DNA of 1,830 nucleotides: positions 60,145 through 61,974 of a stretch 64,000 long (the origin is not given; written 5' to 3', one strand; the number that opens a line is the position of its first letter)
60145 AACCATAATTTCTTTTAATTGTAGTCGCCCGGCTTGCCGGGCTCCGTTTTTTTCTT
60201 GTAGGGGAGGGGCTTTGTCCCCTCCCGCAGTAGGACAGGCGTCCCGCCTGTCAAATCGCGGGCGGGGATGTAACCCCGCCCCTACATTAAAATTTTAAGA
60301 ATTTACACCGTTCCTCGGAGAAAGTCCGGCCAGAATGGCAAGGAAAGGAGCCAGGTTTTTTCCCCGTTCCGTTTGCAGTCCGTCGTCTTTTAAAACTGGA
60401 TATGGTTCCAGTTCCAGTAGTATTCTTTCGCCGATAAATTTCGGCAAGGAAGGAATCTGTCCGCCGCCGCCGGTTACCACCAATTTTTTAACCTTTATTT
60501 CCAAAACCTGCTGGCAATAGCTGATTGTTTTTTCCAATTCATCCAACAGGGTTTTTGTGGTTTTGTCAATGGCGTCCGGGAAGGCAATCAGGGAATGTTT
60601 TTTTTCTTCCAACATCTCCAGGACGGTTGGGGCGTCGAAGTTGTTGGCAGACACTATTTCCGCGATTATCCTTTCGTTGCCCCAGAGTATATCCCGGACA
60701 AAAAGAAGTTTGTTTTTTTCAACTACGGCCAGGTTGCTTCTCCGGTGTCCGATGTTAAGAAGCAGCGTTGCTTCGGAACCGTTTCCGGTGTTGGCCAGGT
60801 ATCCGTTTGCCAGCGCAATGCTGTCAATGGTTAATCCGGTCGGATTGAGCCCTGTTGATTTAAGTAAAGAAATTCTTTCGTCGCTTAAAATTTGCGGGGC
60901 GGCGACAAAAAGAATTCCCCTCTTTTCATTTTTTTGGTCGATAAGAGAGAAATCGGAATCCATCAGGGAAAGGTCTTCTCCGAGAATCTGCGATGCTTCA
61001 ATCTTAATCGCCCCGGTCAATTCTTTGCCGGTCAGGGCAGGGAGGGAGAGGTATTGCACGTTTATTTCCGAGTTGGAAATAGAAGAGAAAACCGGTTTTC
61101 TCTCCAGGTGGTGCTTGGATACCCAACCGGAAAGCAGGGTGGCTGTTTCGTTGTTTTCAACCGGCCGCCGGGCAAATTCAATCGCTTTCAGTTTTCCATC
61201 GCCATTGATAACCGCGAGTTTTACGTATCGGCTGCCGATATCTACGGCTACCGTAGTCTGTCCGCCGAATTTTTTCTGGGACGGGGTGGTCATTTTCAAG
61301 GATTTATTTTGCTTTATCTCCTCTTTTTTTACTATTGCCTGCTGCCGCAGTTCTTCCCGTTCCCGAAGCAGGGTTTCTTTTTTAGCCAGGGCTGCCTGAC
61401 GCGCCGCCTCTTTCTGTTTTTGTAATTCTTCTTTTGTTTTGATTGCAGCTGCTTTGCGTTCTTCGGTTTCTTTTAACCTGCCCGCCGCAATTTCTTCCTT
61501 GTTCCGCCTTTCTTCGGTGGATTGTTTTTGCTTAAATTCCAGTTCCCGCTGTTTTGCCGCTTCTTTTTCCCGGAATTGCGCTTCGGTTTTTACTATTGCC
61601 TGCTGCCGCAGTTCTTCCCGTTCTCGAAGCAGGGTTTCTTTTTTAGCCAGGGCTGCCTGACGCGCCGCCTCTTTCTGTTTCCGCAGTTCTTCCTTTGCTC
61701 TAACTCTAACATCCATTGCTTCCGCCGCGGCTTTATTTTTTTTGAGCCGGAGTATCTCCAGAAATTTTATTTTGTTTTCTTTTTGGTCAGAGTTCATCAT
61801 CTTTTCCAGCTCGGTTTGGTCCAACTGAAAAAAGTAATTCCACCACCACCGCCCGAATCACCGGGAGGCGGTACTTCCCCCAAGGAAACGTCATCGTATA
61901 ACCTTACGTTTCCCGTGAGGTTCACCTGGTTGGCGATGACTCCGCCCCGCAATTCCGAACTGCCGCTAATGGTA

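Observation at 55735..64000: Type IV pilus locus with atypical components: PilM carrying a tandemly duplicated coiled-coil extension, and an Ig-repeat protein inserted between pilP and pilQ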

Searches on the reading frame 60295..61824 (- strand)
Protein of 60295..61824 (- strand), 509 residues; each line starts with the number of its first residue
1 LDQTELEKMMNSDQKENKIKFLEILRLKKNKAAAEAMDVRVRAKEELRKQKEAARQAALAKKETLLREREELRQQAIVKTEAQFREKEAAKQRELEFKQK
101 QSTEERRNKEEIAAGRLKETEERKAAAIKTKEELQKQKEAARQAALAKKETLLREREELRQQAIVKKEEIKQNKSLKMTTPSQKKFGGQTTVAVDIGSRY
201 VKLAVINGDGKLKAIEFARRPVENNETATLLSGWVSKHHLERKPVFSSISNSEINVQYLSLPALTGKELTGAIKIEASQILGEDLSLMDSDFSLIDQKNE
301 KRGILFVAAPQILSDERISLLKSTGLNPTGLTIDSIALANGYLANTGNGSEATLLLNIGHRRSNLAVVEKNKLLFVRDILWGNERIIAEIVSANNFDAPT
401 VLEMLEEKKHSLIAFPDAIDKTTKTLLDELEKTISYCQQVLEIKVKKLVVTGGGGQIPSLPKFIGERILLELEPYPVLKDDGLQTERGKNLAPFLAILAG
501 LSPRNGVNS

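Call 3: search_protein_families(library=pfam, proteins=[window:60295-61824:-], max_evalue=0.1)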
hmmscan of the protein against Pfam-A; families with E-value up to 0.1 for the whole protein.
window:60295-61824:- (509 aa): 1 family
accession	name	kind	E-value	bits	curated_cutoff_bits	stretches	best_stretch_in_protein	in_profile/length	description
PF11104.14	PilM_2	-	9e-13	48.3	27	1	229-468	49-298/340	Type IV pilus assembly protein PilM;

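Call 9: find_homologous_proteins(query=window:60295-61824:-)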
Query window:60295-61824:- (509 aa): 8 proteins with E <= 0.001 among 8000 candidates.
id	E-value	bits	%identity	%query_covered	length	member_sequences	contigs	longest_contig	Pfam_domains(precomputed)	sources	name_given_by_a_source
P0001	0.0e+0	1060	100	100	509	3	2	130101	PF11104.15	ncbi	ncbi:MAG: pilus assembly protein PilM [Candidatus Ratteibacteria bacterium]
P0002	5.6e-164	565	83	61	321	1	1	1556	PF11104.15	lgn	-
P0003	4.3e-163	562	83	62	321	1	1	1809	PF11104.15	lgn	-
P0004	3.0e-159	549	78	63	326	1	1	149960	PF11104.15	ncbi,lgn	ncbi:MAG: pilus assembly protein PilM [Candidatus Omnitrophota bacterium]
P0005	6.0e-154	532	79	62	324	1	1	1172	PF11104.15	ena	-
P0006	1.6e-148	514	74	62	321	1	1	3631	PF11104.15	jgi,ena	-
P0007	2.5e-146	507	72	63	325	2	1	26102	PF11104.15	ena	-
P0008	1.8e-117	411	60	63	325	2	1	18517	PF11104.15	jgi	-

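Call 10: find_encoding_contigs(protein=P0004, flank=10000, max_places=3)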
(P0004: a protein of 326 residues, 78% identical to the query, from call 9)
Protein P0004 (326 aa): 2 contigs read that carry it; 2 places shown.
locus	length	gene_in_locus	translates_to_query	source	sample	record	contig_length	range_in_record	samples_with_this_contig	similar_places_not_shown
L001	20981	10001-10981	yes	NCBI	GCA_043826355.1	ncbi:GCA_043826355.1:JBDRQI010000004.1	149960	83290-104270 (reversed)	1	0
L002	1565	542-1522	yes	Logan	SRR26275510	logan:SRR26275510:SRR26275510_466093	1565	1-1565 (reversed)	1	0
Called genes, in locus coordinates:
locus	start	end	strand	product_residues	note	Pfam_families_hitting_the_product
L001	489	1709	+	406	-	PF13505:OMP_b-brl (faint), PF03349:Toluene_X, PF10677:DUF2490 (faint)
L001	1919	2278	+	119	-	PF00072:Response_reg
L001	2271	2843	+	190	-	PF13487:HD_5, PF01966:HD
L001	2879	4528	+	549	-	PF05157:MshEN, PF00437:T2SSE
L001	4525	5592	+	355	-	PF00437:T2SSE, PF13401:AAA_22 (faint)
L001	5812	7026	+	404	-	PF28597:T2SSF_N, PF00482:T2SSF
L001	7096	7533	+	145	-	PF07963:N_methyl, PF16732:ComP_DUS (weak)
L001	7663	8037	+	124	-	-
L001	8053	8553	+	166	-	PF07963:N_methyl (weak)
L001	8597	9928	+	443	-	PF02239:Cytochrom_D1, PF10282:Lactonase (weak), PF21783:YNCE (faint), PF20138:DUF6528 (faint), PF25174:Beta-prop_THOC3 (weak), PF23381:Beta-prop_IFT122_1st (weak), PF23414:Beta-prop_EML_2 (weak), PF10282:Lactonase, +1 more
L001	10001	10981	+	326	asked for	PF11104:PilM_2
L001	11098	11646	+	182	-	-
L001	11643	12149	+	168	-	-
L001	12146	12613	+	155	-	-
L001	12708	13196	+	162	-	PF01476:LysM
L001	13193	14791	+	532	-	PF13414:TPR_11 (faint), PF21305:type_II_gspD_N0 (faint), PF07660:STN (weak), PF03958:Secretin_N, PF00263:Secretin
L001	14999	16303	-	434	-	PF00919:UPF0004, PF04055:Radical_SAM, PF18693:TRAM_2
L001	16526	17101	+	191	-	-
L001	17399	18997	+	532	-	PF01855:POR_N, PF02775:TPP_enzyme_C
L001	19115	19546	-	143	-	PF01842:ACT (weak), PF13291:ACT_4 (faint), PF19571:ACT_8, PF22629:ACT_AHAS_ss (faint), PF01842:ACT (weak)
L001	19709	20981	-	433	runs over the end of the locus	PF00501:AMP-binding, PF14535:AMP-binding_C_2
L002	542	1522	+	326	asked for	PF11104:PilM_2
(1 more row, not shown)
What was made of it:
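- L001 shows PilB, PilT, PilC and a pilin upstream of the same operon (call 10).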

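Call 11: find_encoding_contigs(protein=P0007, flank=10000, max_places=3)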
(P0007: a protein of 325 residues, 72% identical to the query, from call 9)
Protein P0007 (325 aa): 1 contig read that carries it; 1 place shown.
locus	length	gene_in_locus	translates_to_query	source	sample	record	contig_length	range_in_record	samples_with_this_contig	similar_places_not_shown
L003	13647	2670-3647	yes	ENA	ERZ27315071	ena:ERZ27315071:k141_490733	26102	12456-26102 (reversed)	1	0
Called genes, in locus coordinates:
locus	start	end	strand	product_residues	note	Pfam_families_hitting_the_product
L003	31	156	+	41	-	-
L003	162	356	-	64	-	-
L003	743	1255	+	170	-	-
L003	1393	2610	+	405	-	PF23981:DUF7305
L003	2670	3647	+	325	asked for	PF11104:PilM_2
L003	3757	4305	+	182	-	-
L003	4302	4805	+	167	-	-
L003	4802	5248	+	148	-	-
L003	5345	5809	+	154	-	PF01476:LysM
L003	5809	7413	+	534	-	PF07660:STN (weak), PF03958:Secretin_N, PF00263:Secretin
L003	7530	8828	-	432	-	PF00919:UPF0004, PF04055:Radical_SAM, PF18693:TRAM_2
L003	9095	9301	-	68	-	PF00313:CSD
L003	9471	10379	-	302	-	PF05448:AXE1, PF02129:Peptidase_S15 (weak), PF01738:DLH (weak)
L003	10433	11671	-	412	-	-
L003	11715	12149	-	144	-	PF13384:HTH_23, PF13518:HTH_28, PF13551:HTH_29, PF06056:Terminase_5 (faint), PF13565:HTH_32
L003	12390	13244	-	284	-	-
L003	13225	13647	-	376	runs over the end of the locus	PF01232:Mannitol_dh (weak), PF08125:Mannitol_dh_C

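Call 12: find_encoding_contigs(protein=P0008, flank=10000, max_places=3)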
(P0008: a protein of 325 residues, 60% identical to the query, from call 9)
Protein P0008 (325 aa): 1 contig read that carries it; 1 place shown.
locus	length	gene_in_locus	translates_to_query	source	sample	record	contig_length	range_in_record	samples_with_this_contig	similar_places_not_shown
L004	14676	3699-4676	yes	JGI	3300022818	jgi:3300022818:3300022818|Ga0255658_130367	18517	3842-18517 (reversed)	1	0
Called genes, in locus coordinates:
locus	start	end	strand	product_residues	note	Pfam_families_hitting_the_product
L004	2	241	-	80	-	?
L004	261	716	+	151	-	PF01966:HD, PF13487:HD_5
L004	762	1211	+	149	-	PF07963:N_methyl (weak)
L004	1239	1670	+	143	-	-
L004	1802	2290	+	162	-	-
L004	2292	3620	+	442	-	PF23981:DUF7305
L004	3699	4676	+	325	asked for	PF11104:PilM_2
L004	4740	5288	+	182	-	-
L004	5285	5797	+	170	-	PF10741:T2SSM_b (weak)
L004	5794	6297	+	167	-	PF11356:T2SSC (weak)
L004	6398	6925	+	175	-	PF01476:LysM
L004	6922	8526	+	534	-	PF03958:Secretin_N (faint), PF07660:STN, PF00263:Secretin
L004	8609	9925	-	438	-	PF00919:UPF0004, PF04055:Radical_SAM, PF18693:TRAM_2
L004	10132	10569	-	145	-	PF00072:Response_reg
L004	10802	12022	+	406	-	PF01590:GAF, PF13185:GAF_2, PF13492:GAF_3, PF00512:HisKA (weak), PF02518:HATPase_c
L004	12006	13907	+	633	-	PF05226:CHASE2, PF00211:Guanylate_cyc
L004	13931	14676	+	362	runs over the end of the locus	PF04773:FecR, PF08334:T2SSG, PF22434:PilW_C (faint)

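Call 13: find_encoding_contigs(protein=P0001, flank=10000, max_places=5)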
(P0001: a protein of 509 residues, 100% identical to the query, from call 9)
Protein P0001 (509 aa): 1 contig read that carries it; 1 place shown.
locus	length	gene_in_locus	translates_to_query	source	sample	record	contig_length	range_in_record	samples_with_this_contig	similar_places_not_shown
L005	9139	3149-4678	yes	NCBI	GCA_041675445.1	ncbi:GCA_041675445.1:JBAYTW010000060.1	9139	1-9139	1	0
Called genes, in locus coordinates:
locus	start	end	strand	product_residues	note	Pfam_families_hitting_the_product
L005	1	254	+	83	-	PF00482:T2SSF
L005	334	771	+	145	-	PF07963:N_methyl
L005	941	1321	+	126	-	-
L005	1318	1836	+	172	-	-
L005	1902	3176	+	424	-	PF23981:DUF7305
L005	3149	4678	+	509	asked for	PF11104:PilM_2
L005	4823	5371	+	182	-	-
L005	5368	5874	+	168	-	-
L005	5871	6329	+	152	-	-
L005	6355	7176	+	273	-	-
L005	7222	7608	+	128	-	-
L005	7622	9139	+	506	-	PF07660:STN (weak), PF03958:Secretin_N, PF00263:Secretin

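Call 39: search_protein_representatives(protein=window:60295-61824:-)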
Query: 509 residues. Proteins with E-value up to 0.001 (for the whole library): 3110; up to 1e-10: 454; up to 1e-30: 7. The best 150 are listed.
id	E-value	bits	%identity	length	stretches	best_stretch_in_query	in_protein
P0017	6.5e-88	312.3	49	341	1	183-503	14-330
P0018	1.5e-84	301.2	47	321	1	190-505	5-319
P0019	7.1e-81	289.1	48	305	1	204-503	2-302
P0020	7.8e-66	239.5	45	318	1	191-477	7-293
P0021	2.0e-51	192.0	36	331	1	190-478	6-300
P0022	2.3e-47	178.6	35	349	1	191-470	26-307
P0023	2.5e-37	145.6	31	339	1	189-484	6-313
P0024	9.7e-27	110.7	28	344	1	233-481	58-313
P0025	1.0e-26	110.6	29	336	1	226-502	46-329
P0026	1.7e-26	109.9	29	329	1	192-505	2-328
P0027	3.2e-26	109.0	28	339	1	232-505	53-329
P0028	4.4e-26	108.5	30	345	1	242-478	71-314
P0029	5.2e-26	108.3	29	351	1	227-504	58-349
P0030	6.6e-26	107.9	30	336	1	192-477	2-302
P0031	1.4e-25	106.9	34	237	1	276-501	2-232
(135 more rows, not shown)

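Call 49: search_protein_families(library=ncbifam, proteins=[window:60295-61824:-, L001:12708-13196:+], max_evalue=0.01)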
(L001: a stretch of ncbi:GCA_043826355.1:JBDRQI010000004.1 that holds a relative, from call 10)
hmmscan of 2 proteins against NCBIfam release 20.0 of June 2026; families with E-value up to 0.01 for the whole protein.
window:60295-61824:- (509 aa): 2 families
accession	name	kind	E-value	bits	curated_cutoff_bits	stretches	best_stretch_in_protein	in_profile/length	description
TIGR01175.1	pilM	subfamily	6.4e-28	97.7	133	1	192-504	6-346/348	type IV pilus assembly protein PilM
NF045709.1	Amuc_1101_fam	equivalog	1.6e-14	53.7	650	1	190-475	6-315/608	Amuc_1101 family PilM-like pilus complex protein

L001:12708-13196:+ (162 aa): 10 families
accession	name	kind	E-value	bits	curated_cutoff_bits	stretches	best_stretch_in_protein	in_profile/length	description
NF040883.1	amid_act_ActS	equivalog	7.1e-09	35.3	375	1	6-82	6-79/242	amidase activator ActS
NF008050.0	PRK10783.1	equivalog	3.5e-07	28.9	508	1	33-82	340-388/457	murein transglycosylase D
NF050804.1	CellDivDipMCaul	equivalog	2.5e-06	26.6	900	1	36-79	133-176/634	cell division endopeptidase DipM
NF042931.1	SAG1386_EF1546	equivalog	5e-06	26.7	80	1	33-81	106-157/158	SAG1386/EF1546 family surface-associated protein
NF052398.1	Agg_Promo_Fact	equivalog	3.6e-05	24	170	1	9-82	3-74/202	aggregation-promoting factor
NF041208.1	celldiv_DipM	equivalog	0.00033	20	740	1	32-86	183-232/419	cell division endopeptidase DipM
TIGR02907.1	spore_VI_D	equivalog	0.00037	20.2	169.85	1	38-80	301-342/344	stage VI sporulation protein D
TIGR02899.1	spore_safA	subfamily_domain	0.0015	18.4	67.85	1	41-81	1-42/44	SafA/ExsA family spore coat assembly protein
NF004974.0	PRK06347.1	equivalog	0.005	15.9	701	1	6-81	520-591/592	1,4-beta-N-acetylmuramoylhydrolase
NF010495.0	PRK13914.1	equivalog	0.0058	15.6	647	1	21-82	13-72/481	invasion associated endopeptidase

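Call 65: search_protein_families(library=pfam, proteins=[L001:12708-13196:+, L004:6398-6925:+], max_evalue=0.05)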
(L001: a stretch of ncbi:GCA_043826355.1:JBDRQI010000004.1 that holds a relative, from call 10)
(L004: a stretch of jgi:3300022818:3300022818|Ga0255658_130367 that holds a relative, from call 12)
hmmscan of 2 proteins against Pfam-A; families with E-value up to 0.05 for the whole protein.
L001:12708-13196:+ (162 aa): 2 families
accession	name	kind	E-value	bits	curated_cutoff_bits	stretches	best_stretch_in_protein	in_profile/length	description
PF01476.26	LysM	-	1.8e-14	53.8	20.9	1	39-81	1-42/43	LysM domain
PF23473.1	LysM3_LYK4_5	-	0.0023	18.4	29.3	1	39-74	5-40/48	LYK4/5 LysM3 domain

L004:6398-6925:+ (175 aa): 2 families
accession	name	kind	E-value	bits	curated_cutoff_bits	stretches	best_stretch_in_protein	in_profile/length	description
PF01476.26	LysM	-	5.3e-11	42.7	20.9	1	40-82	1-42/43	LysM domain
PF23473.1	LysM3_LYK4_5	-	0.018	15.5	29.3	1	41-76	6-40/48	LYK4/5 LysM3 domain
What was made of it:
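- On TsaP family: The relatives' proteins in the pilP-pilQ position have LysM only, plus the tail (call 65).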

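Call 66: predict_structure(alignment_id=A4)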
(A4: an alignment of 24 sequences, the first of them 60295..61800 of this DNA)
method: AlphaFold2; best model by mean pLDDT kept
length: 501 residues; sequences in the alignment: 24
mean_pLDDT: 86.3   pTM: 0.65
mean pLDDT of the five models: 86.3, 85.5, 85.5, 85.0, 84.7
residues with pLDDT >= 90: 281; 70-90: 168; 50-70: 29; < 50: 23
segments of 3 or more residues with pLDDT < 50: 161-177, 497-501
pLDDT, mean of each block of 10 residues (from residue 1): 82 92 93 94 95 95 93 92 92 89 85 82 85 87 84 64 38 43 93 92 88 94 98 96 92 87 90 85 82 82 96 97 95 82 92 96 91 93 87 86 78 90 95 92 92 94 85 61 86 64 29
secondary structure, 60 per line:
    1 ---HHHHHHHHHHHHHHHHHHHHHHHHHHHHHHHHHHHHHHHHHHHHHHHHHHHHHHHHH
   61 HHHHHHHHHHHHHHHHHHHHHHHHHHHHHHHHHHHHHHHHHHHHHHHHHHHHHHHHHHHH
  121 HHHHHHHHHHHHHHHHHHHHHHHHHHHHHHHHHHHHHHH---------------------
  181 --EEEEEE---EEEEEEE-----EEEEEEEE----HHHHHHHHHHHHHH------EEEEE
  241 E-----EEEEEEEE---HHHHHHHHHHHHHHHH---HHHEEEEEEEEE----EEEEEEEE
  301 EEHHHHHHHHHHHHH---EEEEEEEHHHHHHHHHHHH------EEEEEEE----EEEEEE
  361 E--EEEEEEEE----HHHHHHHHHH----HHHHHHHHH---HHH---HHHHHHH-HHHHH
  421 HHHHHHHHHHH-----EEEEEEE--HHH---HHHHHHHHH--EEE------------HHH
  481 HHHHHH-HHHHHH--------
elements in order: H4-159 E183-188 E192-198 E204-211 H216-229 E236-241 E247-254 H258-273 E280-288 E293-302 H303-315 E319-325 H326-337 E344-350 E355-361 E364-371 H376-385 H390-398 H408-414 H416-431 E437-443 H452-460 E463-465 H478-486 H488-493
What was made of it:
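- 60295..61800 (-): PilM, 501 aa from ATG 61800 (the ORF is open up to TTG 61824). The actin-like core runs from about residue 182 of the 509-aa ORF. The AlphaFold2 model has pLDDT 86 (call 66).
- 61294..61800 (-): Species-specific N-terminal extension of PilM, K/E/A/R/Q-rich, predicted to form one long alpha-helix. AlphaFold2 predicts a helix at residues 4-159 with pLDDT 82-95 (call 66).
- On Type IVa pilus assembly operon (PilMNOPQ): AlphaFold2 gives an actin-like core with pLDDT around 90 (call 66).
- On Charged single alpha-helix (ER/K): AlphaFold2 predicts a single helix (call 66).
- Closest known: Charged single alpha-helix. Same: The model is one uninterrupted helix (call 66).
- AlphaFold2 predicts a single helix at residues 4-159 (call 66). 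The extension is predicted helical with high confidence (call 66).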

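Call 77: list_cluster_members(proteins=[P0001, P0009, window:57365-58618:-])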
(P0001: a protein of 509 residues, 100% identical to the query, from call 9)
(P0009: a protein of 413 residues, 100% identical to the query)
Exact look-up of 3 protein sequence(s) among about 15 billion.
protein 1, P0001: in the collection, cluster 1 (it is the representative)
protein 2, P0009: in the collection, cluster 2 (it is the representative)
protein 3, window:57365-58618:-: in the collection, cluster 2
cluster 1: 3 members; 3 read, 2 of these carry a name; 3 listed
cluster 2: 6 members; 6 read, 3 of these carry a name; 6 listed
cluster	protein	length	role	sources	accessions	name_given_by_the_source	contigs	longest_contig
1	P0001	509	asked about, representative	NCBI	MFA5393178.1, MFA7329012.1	MAG: pilus assembly protein PilM [Candidatus Ratteibacteria bacterium]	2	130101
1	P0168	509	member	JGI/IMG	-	type IV pilus assembly protein PilM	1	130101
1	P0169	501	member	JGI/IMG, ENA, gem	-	-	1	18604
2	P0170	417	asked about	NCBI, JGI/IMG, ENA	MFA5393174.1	MAG: hypothetical protein WC338_01800 [Candidatus Ratteibacteria bacterium] | hypothetical protein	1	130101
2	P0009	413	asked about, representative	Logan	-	-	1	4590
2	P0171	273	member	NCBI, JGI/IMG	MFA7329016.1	MAG: hypothetical protein WC081_05895 [Candidatus Ratteibacteria bacterium]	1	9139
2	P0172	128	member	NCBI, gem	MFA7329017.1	MAG: hypothetical protein WC081_05900 [Candidatus Ratteibacteria bacterium]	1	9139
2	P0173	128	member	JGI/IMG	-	-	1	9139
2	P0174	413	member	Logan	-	-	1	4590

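Call 79: find_encoding_contigs(protein=window:60295-61800:-, flank=10000, max_places=4)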
Protein window:60295-61800:- (501 aa): 1 contig read that carries it; 1 place shown.
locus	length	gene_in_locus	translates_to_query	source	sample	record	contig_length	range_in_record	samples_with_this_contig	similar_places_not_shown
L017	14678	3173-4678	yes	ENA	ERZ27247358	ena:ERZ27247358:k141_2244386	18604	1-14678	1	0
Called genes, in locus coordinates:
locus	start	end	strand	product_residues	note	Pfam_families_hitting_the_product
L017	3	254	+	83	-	PF00482:T2SSF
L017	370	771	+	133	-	-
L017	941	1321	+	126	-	-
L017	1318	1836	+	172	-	-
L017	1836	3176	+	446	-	PF23981:DUF7305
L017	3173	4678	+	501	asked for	PF11104:PilM_2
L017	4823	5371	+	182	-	-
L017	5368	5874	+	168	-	-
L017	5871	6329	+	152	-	-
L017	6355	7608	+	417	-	-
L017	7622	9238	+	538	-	PF07660:STN (weak), PF03958:Secretin_N, PF00263:Secretin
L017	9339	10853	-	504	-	PF00919:UPF0004, PF04055:Radical_SAM, PF18693:TRAM_2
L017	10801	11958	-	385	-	PF19413:YaiO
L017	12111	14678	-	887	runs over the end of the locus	-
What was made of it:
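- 60295..61800 (-): The L017 gene call gives 501 aa (call 79).
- On Type IVa pilus assembly operon (PilMNOPQ): PilC and a pilin are adjacent in same-species contigs L005 and L017 (calls 13, 79).
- Checked: However, same-species contigs L005 and L017 show PilC and a 145-aa pilin just beyond the window end (calls 13, 79).
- L005 and L017 show PilC and a pilin adjacent to the window end (calls 13, 79). Two of the three contigs (L005 and L017) start at the same point in pilC (calls 13, 79).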
